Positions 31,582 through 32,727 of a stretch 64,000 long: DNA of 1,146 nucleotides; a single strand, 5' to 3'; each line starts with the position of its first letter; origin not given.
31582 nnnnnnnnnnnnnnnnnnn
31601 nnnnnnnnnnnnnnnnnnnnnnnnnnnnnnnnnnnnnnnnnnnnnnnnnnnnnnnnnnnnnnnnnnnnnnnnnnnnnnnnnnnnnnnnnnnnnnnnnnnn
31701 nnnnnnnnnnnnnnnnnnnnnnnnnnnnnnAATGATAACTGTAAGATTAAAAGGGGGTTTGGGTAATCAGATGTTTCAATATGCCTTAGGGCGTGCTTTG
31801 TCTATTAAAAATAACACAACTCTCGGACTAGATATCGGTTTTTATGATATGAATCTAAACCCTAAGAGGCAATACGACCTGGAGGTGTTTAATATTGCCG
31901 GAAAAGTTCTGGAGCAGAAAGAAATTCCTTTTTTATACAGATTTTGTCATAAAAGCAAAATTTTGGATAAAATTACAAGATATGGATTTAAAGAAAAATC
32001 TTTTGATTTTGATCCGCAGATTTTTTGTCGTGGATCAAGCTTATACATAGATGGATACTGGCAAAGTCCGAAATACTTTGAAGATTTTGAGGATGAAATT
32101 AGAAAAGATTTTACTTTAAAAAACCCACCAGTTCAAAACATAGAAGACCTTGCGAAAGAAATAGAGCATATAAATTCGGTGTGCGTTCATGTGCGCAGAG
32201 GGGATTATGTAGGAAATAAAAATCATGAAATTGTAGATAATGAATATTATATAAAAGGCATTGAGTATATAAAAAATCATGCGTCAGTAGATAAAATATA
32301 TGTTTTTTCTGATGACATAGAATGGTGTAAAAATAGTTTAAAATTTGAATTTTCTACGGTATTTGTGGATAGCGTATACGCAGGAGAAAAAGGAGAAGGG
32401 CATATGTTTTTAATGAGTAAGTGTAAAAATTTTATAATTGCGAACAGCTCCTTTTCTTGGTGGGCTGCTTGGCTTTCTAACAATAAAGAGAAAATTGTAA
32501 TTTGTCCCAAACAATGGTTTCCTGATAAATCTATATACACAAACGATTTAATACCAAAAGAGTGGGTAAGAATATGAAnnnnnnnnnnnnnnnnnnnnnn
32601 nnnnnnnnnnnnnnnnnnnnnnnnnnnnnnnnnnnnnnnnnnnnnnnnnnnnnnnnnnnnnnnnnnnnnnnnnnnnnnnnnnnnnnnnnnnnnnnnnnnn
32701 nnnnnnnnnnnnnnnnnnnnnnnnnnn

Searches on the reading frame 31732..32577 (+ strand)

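Call 88: search_protein_families(library=pfam, proteins=[window:31732-32577:+], max_evalue=0.00001)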
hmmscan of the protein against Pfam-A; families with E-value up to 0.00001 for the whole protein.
window:31732-32577:+ (281 aa): 1 family
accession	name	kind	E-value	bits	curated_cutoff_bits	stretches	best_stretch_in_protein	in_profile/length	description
PF01531.22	Glyco_transf_11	-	2.6e-36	125.8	23.9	1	1-280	32-296/298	Glycosyl transferase family 11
